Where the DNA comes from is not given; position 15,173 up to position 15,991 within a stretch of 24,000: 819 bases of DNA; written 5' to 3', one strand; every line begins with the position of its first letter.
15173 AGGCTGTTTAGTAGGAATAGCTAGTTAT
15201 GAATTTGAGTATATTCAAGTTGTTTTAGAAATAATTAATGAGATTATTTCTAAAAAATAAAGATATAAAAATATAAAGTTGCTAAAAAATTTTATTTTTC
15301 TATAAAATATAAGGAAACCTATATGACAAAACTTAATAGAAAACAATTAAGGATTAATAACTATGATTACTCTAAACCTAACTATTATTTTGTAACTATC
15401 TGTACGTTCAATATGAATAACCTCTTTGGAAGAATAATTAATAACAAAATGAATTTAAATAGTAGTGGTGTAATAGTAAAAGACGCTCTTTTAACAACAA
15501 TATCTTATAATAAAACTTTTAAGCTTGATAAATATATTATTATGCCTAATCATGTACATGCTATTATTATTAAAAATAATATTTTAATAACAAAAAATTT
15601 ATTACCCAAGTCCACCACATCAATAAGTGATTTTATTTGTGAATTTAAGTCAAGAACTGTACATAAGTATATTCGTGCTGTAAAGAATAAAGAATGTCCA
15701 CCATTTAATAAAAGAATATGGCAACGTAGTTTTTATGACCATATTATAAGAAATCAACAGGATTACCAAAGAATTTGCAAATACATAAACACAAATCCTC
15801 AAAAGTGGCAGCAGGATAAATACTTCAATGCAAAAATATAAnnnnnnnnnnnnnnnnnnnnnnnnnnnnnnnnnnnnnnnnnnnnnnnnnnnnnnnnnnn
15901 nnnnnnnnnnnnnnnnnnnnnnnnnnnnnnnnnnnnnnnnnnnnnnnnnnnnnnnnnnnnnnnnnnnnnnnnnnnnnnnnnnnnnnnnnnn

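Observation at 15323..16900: RAYT gene followed directly by a 1.05-kb array of 21 GTAG-headed REP-like hairpins (a REPtron/BIME-like locus in an AT-rich Firmicute-type genome)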

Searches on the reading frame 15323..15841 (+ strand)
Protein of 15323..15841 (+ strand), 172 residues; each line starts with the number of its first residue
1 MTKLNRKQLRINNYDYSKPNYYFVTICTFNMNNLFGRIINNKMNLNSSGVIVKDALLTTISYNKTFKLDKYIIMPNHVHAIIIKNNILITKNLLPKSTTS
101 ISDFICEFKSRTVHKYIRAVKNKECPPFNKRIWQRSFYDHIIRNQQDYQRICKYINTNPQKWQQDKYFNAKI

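Call 4: search_protein_families(library=pfam, proteins=[window:15323-15841:+])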
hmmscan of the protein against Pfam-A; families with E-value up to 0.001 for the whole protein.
window:15323-15841:+ (172 aa): 1 family
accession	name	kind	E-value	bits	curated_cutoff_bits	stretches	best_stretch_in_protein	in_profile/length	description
PF01797.21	Y1_Tnp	-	5.2e-07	30.3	23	1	56-157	31-120/121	Transposase IS200 like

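Call 5: search_protein_families(library=ncbifam, proteins=[window:15323-15841:+])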
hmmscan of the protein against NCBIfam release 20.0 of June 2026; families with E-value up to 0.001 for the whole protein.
window:15323-15841:+ (172 aa): 2 families
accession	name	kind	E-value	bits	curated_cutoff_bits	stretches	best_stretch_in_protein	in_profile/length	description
NF047646.1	REP_Tyr_transpos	equivalog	1.5e-18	67.1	80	1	19-161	9-133/146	REP-associated tyrosine transposase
NF033573.1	transpos_IS200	equivalog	0.00013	22.2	55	1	55-156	36-125/126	IS200/IS605 family transposase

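Call 12: find_homologous_proteins(query=window:15323-15838:+)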
Query window:15323-15838:+ (172 aa): 231 proteins with E <= 0.001 among 244 candidates; the best 120 are listed.
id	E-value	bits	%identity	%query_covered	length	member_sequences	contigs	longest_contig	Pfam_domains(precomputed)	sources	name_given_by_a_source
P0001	1.5e-107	375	98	100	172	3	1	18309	PF01797.22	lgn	-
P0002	3.6e-44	169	49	98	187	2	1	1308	-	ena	-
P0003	1.0e-41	161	46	96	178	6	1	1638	PF01797.22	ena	-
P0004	5.4e-40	155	45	94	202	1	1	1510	PF01797.22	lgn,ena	-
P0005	6.5e-40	155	46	98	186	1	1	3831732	-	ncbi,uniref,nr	ncbi:transposase [Clostridium sp. 'deep sea']|uniref:transposase n=1 Tax=Clostridium sp. 'deep sea' 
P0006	1.2e-39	154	45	98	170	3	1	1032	PF01797.22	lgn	-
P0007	2.0e-39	153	46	98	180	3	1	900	-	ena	-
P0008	3.0e-38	150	46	98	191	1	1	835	-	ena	-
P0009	3.9e-38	149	45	95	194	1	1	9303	-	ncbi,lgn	ncbi:MAG: transposase [Oscillospiraceae bacterium]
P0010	3.9e-37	146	38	96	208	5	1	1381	PF01797.22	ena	-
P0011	8.0e-37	145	41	95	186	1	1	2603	-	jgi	jgi:putative transposase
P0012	1.0e-36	145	44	96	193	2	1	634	PF01797.22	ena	-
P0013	1.8e-36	144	37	96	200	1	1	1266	PF01797.22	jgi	-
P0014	6.0e-36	142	45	95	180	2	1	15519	PF01797.22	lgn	-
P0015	1.5e-35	141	34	96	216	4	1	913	PF01797.22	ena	-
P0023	8.0e-34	135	44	94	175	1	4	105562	PF01797.22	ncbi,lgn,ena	-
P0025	8.6e-34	135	40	94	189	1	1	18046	-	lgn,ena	-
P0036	5.3e-33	132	40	96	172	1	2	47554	-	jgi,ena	-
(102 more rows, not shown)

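Call 13: find_encoding_contigs(protein=window:15323-15838:+, flank=10000)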
Protein window:15323-15838:+ (172 aa): no gene with exactly this product is on record in the collection.

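Call 14: find_encoding_contigs(protein=P0001, flank=10000)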
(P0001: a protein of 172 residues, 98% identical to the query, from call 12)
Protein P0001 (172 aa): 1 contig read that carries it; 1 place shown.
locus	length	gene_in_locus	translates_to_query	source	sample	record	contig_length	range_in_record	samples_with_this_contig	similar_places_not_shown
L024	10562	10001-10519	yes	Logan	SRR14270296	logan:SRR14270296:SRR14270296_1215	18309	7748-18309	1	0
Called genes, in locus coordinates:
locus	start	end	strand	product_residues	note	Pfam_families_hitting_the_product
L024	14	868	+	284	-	PF00892:EamA, PF03151:TPT (weak), PF00892:EamA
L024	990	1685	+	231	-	PF00440:TetR_N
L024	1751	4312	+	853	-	PF01326:PPDK_N, PF27448:Rph_4th, PF00391:PEP-utilizers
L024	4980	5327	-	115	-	PF00583:Acetyltransf_1 (weak), PF13302:Acetyltransf_3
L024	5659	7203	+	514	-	PF11230:YjjI-like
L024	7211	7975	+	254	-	PF13353:Fer4_12, PF04055:Radical_SAM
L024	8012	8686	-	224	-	PF00027:cNMP_binding, PF13545:HTH_Crp_2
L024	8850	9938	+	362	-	-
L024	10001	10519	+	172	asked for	PF01797:Y1_Tnp (weak)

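Call 23: find_encoding_contigs(protein=P0005, flank=5000, max_places=3)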
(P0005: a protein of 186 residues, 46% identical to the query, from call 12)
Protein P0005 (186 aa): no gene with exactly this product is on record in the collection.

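Call 24: find_encoding_contigs(protein=P0014, flank=5000, max_places=3)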
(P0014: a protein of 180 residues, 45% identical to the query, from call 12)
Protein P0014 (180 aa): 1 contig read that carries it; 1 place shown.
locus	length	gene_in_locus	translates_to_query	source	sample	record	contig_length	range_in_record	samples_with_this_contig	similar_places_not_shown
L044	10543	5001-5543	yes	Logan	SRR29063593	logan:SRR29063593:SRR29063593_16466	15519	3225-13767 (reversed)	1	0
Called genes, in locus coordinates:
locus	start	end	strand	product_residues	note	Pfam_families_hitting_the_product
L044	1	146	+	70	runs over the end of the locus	PF01197:Ribosomal_L31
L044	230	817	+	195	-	PF00265:TK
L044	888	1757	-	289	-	PF00072:Response_reg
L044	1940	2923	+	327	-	PF07136:DUF1385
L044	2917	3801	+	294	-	PF17827:PrmC_N, PF03602:Cons_hypoth95, PF02384:N6_Mtase (weak), PF02475:TRM5-TYW2_MTfase (weak), PF05175:MTS, PF06325:PrmA, PF13847:Methyltransf_31, PF13649:Methyltransf_25, +5 more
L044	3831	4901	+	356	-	PF03462:PCRF, PF00472:RF-1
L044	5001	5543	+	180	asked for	PF01797:Y1_Tnp (faint)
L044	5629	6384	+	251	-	PF02535:Zip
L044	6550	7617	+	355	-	PF01300:Sua5_yciO_yrdC, PF03481:Sua5_C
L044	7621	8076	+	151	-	PF01451:LMWPc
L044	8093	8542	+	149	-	PF02502:LacAB_rpiB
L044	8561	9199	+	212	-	PF14681:UPRTase, PF00156:Pribosyltran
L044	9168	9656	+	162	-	PF00383:dCMP_cyt_deam_1, PF14437:MafB19-deam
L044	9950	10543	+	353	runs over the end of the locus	PF00953:Glycos_transf_4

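Call 25: find_encoding_contigs(protein=P0023, flank=5000, max_places=3)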
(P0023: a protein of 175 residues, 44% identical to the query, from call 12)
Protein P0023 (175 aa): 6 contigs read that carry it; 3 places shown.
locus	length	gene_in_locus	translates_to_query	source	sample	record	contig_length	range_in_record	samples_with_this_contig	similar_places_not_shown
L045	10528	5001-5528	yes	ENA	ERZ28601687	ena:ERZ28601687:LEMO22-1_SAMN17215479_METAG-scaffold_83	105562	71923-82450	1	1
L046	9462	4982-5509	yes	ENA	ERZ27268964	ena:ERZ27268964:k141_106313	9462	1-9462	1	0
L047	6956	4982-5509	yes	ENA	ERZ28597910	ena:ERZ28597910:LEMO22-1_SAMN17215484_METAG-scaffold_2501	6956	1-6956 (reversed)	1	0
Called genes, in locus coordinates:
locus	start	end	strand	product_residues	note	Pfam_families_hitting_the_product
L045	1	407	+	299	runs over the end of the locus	PF00528:BPD_transp_1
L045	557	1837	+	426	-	PF00364:Biotin_lipoyl (faint), PF25919:BSH_CusB (weak), PF25973:BSH_CzcB (faint), PF25881:HH_YBHG (weak)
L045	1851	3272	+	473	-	PF12704:MacB_PCD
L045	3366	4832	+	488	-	PF01547:SBP_bac_1, PF13416:SBP_bac_8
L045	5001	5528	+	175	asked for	PF01797:Y1_Tnp (weak)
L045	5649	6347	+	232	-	PF00072:Response_reg, PF00486:Trans_reg_C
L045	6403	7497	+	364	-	PF00512:HisKA, PF02518:HATPase_c, PF14501:HATPase_c_5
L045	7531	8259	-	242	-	PF04892:VanZ-LLP1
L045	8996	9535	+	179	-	-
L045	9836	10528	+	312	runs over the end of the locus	PF00768:Peptidase_S11, PF02113:Peptidase_S13 (faint)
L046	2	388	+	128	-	?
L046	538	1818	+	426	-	PF00364:Biotin_lipoyl (faint), PF25919:BSH_CusB (weak), PF25973:BSH_CzcB (faint), PF25881:HH_YBHG (weak)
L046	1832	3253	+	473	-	PF12704:MacB_PCD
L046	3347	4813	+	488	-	PF01547:SBP_bac_1, PF13416:SBP_bac_8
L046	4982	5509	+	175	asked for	PF01797:Y1_Tnp (weak)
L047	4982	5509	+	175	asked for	PF01797:Y1_Tnp (weak)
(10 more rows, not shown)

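Call 40: search_solved_structures(query=window:15323-15838:+, max_evalue=1, show_alignments=2)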
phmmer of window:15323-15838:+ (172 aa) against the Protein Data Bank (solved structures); distinct sequences matched with E-value up to 1: 5.
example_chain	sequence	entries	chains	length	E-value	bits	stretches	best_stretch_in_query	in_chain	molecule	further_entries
4er8_A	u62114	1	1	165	5.4e-06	29.9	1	130-162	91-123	TnpArep for protein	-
7wjq_A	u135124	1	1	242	0.2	15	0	55-100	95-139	Probable E3 ubiquitin-protein ligase ipaH7.8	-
8gtj_B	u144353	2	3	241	0.23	14.8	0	55-100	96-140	Probable E3 ubiquitin-protein ligase ipaH7.8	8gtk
4yfw_A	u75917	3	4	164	0.3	14.4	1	53-116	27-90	Outer capsid protein VP4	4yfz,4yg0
9if7_2H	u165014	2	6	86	0.48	13.8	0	49-80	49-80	Small nuclear ribonucleoprotein E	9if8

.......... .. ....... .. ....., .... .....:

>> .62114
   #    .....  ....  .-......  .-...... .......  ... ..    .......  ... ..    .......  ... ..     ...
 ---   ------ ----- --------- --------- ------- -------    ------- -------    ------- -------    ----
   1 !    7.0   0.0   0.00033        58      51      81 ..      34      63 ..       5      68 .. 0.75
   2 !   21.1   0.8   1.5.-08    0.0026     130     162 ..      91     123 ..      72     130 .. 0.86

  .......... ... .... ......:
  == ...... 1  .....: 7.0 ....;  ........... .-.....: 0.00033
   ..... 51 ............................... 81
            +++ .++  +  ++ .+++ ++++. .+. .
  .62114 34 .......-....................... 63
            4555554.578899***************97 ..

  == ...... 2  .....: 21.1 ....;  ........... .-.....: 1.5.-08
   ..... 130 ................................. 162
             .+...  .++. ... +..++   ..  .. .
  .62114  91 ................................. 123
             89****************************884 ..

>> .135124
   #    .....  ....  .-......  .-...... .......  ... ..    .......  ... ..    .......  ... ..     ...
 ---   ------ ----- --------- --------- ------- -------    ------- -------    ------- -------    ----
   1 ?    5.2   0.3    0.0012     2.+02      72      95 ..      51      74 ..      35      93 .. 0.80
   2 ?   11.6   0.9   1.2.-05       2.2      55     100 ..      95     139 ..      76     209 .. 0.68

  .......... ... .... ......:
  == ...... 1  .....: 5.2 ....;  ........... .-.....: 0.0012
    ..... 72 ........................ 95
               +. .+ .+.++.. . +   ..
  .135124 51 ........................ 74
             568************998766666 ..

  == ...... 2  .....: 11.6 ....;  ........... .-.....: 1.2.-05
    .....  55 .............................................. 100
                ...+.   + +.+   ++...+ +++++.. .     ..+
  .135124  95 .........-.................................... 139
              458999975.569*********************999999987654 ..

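Call 41: find_encoding_contigs(protein=P0009, flank=5000, max_places=2)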
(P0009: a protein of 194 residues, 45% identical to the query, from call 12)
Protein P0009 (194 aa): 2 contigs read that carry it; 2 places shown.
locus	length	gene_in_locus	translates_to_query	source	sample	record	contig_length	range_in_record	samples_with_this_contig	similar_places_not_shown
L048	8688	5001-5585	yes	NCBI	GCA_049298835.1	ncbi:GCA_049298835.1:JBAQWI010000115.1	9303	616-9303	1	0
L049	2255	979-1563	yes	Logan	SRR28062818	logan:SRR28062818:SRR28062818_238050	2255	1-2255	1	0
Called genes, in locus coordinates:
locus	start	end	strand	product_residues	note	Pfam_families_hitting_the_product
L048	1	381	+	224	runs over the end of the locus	PF00072:Response_reg, PF00486:Trans_reg_C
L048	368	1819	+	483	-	PF00672:HAMP, PF00512:HisKA, PF02518:HATPase_c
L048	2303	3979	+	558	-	PF00501:AMP-binding, PF13193:AMP-binding_C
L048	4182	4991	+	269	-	PF01261:AP_endonuc_2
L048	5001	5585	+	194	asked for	-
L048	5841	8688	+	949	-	PF04563:RNA_pol_Rpb2_1, PF04561:RNA_pol_Rpb2_2, PF04565:RNA_pol_Rpb2_3, PF10385:RNA_pol_Rpb2_45, PF00562:RNA_pol_Rpb2_6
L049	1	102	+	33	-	?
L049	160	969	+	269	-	PF01261:AP_endonuc_2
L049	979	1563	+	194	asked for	-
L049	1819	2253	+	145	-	?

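Call 42: find_encoding_contigs(protein=P0036, flank=5000, max_places=2)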
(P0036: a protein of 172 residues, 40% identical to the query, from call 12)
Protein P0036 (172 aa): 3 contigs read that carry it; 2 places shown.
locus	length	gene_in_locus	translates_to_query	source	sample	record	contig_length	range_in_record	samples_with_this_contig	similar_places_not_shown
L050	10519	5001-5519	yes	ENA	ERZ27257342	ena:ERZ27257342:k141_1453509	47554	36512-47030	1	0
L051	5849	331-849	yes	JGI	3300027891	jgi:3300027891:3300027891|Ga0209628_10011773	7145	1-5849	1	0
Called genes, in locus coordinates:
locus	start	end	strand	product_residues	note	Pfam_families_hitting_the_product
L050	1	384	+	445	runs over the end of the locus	-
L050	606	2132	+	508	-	PF10463:Peptidase_U49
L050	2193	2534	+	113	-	-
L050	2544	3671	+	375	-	-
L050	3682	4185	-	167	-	PF06414:Zeta_toxin, PF08433:KTI12, PF13671:AAA_33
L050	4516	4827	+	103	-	PF04221:RelB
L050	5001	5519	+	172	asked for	-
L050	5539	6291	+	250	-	-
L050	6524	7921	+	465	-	-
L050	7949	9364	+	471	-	PF03062:MBOAT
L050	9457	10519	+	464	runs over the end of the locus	PF00165:HTH_AraC (weak), PF12833:HTH_18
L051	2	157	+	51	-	?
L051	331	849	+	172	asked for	-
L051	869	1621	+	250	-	-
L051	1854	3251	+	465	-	-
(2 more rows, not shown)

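Call 43: find_encoding_contigs(protein=P0025, flank=5000, max_places=2)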
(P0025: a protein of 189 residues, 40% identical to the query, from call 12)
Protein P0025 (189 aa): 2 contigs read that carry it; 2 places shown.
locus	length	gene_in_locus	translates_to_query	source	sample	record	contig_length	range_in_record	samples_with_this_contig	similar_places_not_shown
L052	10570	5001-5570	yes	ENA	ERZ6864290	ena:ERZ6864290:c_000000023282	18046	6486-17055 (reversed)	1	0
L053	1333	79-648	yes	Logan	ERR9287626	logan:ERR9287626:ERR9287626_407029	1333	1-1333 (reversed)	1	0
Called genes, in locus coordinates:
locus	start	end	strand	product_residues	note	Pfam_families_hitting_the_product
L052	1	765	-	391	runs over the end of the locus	PF01817:CM_2, PF00800:PDT, PF01842:ACT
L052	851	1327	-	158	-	PF01668:SmpB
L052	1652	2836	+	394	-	PF00209:SNF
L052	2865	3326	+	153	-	PF03364:Polyketide_cyc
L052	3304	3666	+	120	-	PF03658:Ub-RnfH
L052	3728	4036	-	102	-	PF04355:BamE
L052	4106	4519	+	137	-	PF01475:FUR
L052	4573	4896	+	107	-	-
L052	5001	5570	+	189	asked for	-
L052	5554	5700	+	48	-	-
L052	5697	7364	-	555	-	PF02463:SMC_N, PF13175:AAA_15, PF13476:AAA_23, PF13304:AAA_21 (faint)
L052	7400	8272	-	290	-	PF01513:NAD_kinase, PF20143:NAD_kinase_C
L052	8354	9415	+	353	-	PF03444:WHD_HrcA (faint), PF01628:HrcA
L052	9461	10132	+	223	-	PF01025:GrpE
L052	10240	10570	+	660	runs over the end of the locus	PF00012:HSP70, PF06723:MreB_Mbl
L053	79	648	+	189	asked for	-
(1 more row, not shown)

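Call 59: find_encoding_contigs(protein=P0002, flank=3000, max_places=2)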
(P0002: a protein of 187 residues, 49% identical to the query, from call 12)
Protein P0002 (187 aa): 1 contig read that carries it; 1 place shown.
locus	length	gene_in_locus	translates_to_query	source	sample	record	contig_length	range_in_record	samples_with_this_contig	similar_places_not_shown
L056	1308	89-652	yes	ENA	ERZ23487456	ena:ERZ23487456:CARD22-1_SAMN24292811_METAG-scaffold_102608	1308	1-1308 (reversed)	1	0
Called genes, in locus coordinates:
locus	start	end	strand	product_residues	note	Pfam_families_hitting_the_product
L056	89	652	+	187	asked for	-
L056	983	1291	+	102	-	-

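Call 83: predict_structure(alignment_id=A2)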
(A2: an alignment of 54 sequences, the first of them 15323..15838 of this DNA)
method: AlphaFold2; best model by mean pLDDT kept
length: 172 residues; sequences in the alignment: 54
mean_pLDDT: 88.7   pTM: 0.83
mean pLDDT of the five models: 88.7, 88.5, 87.3, 84.6, 84.4
residues with pLDDT >= 90: 119; 70-90: 34; 50-70: 18; < 50: 1
segments of 3 or more residues with pLDDT < 50: none
pLDDT, mean of each block of 10 residues (from residue 1): 66 82 96 94 96 97 94 98 81 66 96 95 87 92 93 95 86 60
secondary structure, 60 per line:
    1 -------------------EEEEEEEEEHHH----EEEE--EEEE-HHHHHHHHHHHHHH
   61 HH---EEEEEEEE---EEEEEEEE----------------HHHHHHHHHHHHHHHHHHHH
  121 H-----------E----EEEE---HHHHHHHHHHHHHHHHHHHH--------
elements in order: E20-28 E36-39 E42-45 H47-62 E66-73 E77-84 H101-121 E138-141 H145-164

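Call 85: search_protein_representatives(protein=window:15323-15838:+)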
Query: 172 residues. Proteins with E-value up to 0.001 (for the whole library): 22428; up to 1e-10: 10372; up to 1e-30: 69. The best 150 are listed.
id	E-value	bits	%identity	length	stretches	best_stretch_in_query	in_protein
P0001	4.8e-108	374.9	98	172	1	1-172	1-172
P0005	2.1e-40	154.9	53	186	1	1-169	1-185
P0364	3.9e-37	144.2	48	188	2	85-168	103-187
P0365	7.6e-37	143.3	52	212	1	5-167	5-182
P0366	3.2e-36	141.2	45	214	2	97-167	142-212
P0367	1.5e-35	139.0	43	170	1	5-169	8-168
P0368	1.9e-35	138.8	46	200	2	99-168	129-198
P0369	2.1e-35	138.6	44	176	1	5-169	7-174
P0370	5.8e-35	137.2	42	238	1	5-166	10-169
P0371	8.3e-35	136.7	43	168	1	5-166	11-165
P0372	1.5e-34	135.9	43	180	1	4-168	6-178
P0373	1.7e-34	135.6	36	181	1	3-168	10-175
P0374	2.0e-34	135.4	47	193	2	101-167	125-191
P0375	2.8e-34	134.9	46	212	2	98-167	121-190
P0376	3.7e-34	134.5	40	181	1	5-171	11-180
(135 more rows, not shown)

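Call 86: fold_search(model_id=the predicted structure, library=pdb)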
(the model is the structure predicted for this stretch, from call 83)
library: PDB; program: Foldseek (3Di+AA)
matches with E <= 10: 636; with E <= 0.001: 30
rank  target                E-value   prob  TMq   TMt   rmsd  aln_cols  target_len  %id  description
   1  4er8_A                1.6e-07  1.00  0.60  0.62   4.0       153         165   20  Structure of the REP associates tyrosine transposase bound to a REP hairpin (released 2012-08-15)
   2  2xm3_A                3.0e-07  1.00  0.53  0.70   7.3       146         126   18  Deinococcus radiodurans ISDra2 Transposase Left end DNA complex (released 2010-10-13)
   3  2xm3_C                3.8e-07  1.00  0.53  0.69   7.2       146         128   18  Deinococcus radiodurans ISDra2 Transposase Left end DNA complex (released 2010-10-13)
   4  2xm3_D                5.5e-07  1.00  0.51  0.66   8.5       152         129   18  Deinococcus radiodurans ISDra2 Transposase Left end DNA complex (released 2010-10-13)
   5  2xma_A                7.0e-07  1.00  0.53  0.64   8.1       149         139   18  DEINOCOCCUS RADIODURANS ISDRA2 TRANSPOSASE RIGHT END DNA COMPLEX (released 2010-10-13)
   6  2xqc_D                7.9e-07  1.00  0.53  0.67  10.1       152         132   18  DEINOCOCCUS RADIODURANS ISDRA2 TRANSPOSASE COMPLEXED WITH LEFT END RECOGNITION AND CLEAVAGE SITE AND ZN (released 2010-10-13)
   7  2xo6_D                8.9e-07  1.00  0.54  0.70   7.9       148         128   17  DEINOCOCCUS RADIODURANS ISDRA2 TRANSPOSASE Y132F MUTANT COMPLEXED WITH LEFT END RECOGNITION AND CLEAVAGE SITE (released 2010-10-13)
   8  2xma_E                8.9e-07  1.00  0.53  0.63   8.1       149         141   18  DEINOCOCCUS RADIODURANS ISDRA2 TRANSPOSASE RIGHT END DNA COMPLEX (released 2010-10-13)
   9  2xma_B                1.0e-06  1.00  0.53  0.66   8.0       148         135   18  DEINOCOCCUS RADIODURANS ISDRA2 TRANSPOSASE RIGHT END DNA COMPLEX (released 2010-10-13)
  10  2xo6_A                1.2e-06  1.00  0.53  0.66  12.1       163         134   16  DEINOCOCCUS RADIODURANS ISDRA2 TRANSPOSASE Y132F MUTANT COMPLEXED WITH LEFT END RECOGNITION AND CLEAVAGE SITE (released 2010-10-13)
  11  2xm3_B                1.6e-06  1.00  0.53  0.68   6.6       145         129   15  Deinococcus radiodurans ISDra2 Transposase Left end DNA complex (released 2010-10-13)
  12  2a6m_B                7.4e-06  1.00  0.50  0.56  15.2       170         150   12  Crystal Structure of the ISHp608 Transposase (released 2005-10-25)
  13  2fyx_A                8.9e-06  1.00  0.50  0.63   7.2       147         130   16  Crystal structure of a putative transposase (dr_0177) from deinococcus radiodurans r1 at 1.90 A resolution (released 2006-02-21)
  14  2ec2_E                1.2e-05  1.00  0.44  0.57  11.5       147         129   19  Crystal structure of transposase from Sulfolobus tokodaii (released 2007-02-27)
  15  2vjv_A                1.4e-05  1.00  0.52  0.69   7.3       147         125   12  Crystal structure of the IS608 transposase in complex with left end 26-mer DNA hairpin and a 6-mer DNA representing th (released 2008-02-19)
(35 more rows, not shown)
